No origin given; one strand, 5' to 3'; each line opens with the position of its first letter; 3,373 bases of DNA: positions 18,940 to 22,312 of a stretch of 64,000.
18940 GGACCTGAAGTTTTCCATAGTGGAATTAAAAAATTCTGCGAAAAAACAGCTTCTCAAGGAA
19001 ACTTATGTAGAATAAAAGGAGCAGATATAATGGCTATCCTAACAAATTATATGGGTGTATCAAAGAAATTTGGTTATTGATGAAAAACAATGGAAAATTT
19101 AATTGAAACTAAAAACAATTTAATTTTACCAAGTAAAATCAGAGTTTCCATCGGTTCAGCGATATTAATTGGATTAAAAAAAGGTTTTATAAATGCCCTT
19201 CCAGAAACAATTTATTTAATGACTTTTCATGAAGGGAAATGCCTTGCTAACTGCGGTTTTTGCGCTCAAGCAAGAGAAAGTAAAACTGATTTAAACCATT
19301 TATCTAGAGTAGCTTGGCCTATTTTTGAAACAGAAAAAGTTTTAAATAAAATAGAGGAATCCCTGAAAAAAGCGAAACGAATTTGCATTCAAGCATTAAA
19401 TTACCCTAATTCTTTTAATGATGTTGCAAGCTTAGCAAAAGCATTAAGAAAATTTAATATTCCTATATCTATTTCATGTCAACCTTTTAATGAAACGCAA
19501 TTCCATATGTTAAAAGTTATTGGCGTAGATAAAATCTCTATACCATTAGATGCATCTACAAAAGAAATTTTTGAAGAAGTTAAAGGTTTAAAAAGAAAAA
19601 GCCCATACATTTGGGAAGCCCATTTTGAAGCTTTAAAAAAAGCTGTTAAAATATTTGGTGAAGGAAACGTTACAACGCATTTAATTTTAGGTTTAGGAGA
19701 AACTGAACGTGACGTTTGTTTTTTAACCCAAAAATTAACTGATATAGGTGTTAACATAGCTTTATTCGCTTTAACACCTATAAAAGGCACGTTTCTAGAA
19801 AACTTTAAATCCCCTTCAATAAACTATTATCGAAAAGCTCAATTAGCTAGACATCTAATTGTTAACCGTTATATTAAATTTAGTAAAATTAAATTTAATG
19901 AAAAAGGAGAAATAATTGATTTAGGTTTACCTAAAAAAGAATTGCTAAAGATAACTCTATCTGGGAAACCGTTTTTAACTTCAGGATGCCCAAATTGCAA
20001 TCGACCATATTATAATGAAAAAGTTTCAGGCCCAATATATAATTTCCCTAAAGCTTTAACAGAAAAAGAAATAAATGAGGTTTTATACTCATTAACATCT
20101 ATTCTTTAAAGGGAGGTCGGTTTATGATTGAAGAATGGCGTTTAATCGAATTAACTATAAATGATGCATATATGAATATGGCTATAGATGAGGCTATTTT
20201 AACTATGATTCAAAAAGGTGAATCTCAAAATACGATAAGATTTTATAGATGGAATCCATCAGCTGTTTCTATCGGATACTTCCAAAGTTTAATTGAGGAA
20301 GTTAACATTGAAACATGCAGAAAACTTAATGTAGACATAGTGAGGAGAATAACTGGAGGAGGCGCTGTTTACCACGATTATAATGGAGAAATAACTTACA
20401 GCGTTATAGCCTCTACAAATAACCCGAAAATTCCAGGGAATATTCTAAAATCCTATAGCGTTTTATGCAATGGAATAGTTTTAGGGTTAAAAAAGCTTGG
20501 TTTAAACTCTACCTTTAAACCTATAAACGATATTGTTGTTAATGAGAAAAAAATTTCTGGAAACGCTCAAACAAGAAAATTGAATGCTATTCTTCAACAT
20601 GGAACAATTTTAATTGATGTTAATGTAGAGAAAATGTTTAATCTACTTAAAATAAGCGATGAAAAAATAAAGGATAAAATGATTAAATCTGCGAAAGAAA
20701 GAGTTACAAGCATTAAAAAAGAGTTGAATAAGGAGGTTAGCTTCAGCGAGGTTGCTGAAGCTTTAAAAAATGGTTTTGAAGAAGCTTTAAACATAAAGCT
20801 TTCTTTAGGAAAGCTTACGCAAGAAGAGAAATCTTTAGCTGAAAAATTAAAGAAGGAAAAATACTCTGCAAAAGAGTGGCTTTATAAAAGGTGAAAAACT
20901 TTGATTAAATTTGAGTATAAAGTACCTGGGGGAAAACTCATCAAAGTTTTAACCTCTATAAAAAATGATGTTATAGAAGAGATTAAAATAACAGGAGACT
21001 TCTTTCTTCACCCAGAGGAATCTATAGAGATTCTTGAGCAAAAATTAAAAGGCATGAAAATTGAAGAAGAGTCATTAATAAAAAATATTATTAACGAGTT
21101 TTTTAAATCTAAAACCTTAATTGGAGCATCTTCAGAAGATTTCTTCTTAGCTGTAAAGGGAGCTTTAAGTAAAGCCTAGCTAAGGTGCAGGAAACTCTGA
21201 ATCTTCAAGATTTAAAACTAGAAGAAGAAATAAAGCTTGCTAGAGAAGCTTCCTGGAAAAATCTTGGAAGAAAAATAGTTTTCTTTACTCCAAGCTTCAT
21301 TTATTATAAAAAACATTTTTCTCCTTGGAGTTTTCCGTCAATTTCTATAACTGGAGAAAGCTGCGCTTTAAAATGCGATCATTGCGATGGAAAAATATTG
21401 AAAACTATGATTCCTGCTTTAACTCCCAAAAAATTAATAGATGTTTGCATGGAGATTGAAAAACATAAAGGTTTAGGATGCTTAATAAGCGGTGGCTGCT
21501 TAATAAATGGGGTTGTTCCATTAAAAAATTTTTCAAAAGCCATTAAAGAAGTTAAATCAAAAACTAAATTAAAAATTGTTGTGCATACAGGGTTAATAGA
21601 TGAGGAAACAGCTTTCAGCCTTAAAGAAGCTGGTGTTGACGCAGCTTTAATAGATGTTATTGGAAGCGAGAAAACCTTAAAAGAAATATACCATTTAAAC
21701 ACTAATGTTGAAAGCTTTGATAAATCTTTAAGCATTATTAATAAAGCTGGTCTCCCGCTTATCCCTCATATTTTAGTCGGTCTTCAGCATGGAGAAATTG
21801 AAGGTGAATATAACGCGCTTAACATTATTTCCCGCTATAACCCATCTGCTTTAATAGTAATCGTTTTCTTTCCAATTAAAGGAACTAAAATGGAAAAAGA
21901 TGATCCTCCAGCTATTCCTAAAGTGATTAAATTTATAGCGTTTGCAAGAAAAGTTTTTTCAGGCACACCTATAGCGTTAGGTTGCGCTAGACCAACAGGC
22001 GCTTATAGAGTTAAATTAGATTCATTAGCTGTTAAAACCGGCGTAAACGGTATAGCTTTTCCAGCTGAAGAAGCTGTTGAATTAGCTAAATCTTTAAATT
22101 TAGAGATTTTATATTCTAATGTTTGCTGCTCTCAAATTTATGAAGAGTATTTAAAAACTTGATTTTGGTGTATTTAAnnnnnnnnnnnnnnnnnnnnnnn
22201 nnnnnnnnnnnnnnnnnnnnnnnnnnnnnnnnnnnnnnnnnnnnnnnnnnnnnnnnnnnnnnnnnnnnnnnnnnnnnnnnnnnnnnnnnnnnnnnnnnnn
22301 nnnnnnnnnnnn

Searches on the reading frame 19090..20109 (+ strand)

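Call 19: search_protein_families(library=pfam, proteins=[window:19090-20109:+], max_evalue=0.01)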
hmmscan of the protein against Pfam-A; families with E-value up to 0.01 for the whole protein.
window:19090-20109:+ (339 aa): 1 family
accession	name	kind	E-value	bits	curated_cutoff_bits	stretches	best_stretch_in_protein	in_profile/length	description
PF04055.27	Radical_SAM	-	3.7e-13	50.4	29.5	1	50-209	6-159/166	Radical SAM superfamily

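Call 36: search_protein_families(library=ncbifam, proteins=[window:19090-20109:+], max_evalue=0.001)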
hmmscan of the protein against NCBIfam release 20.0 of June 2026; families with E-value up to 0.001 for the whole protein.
window:19090-20109:+ (339 aa): 5 families
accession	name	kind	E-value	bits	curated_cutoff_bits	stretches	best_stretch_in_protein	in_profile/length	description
NF053743.1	LipS2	equivalog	3.2e-100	335.4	270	1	17-320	1-292/292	LipS2 family lipoyl synthase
TIGR04043.1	rSAM_MSMEG_0568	hypoth_equivalog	2.3e-18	66.3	303.7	1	116-248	185-317/354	MSMEG_0568 family radical SAM protein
TIGR00433.2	bioB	equivalog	3.1e-18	66.1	225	1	40-265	40-259/307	biotin synthase BioB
NF045502.1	variant_rSAM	domain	1.3e-13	50.6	125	1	124-253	222-350/357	radical SAM protein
NF006308.0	PRK08508.1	equivalog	3.9e-06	26.3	377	1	46-218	12-177/279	biotin synthase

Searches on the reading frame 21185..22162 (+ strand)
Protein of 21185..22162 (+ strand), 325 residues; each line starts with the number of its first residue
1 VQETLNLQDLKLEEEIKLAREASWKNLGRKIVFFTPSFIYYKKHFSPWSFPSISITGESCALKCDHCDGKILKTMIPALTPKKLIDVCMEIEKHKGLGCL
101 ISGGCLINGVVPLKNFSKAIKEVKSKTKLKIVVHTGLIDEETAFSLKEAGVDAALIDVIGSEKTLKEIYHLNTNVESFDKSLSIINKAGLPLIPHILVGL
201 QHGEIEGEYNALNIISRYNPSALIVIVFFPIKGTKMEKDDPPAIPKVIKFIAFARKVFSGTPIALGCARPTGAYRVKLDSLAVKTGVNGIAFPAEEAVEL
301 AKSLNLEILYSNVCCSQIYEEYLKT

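Call 19: search_protein_families(library=pfam, proteins=[window:21185-22162:+], max_evalue=0.01)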
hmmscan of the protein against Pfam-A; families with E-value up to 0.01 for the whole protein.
window:21185-22162:+ (325 aa): 1 family
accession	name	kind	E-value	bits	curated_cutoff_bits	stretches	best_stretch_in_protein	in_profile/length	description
PF04055.27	Radical_SAM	-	3.7e-09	37.4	29.5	1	55-199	2-150/166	Radical SAM superfamily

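Call 36: search_protein_families(library=ncbifam, proteins=[window:21185-22162:+], max_evalue=0.001)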
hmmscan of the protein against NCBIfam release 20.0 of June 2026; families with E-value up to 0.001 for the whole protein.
window:21185-22162:+ (325 aa): 6 families
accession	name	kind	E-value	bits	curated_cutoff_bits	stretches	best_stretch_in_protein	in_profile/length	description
NF053742.1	LipS1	equivalog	2.2e-76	257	230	1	48-315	5-268/268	LipS1 family lipoyl synthase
TIGR00433.2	bioB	equivalog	6.3e-12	45.4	225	1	59-290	50-281/307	biotin synthase BioB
TIGR03910.1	pyrrolys_PylB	equivalog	1e-08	34.5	348.2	1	115-259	126-269/347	methylornithine synthase PylB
TIGR03957.1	rSAM_HmdB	equivalog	5.9e-08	32.3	320.9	1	117-288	108-276/317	5,10-methenyltetrahydromethanopterin hydrogenase cofactor biosynthesis protein HmdB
NF053743.1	LipS2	equivalog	9.7e-07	28.5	270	1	114-245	90-219/292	LipS2 family lipoyl synthase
TIGR02495.1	NrdG2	equivalog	1.1e-06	28.1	131.15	1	57-192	23-157/193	anaerobic ribonucleoside-triphosphate reductase activating protein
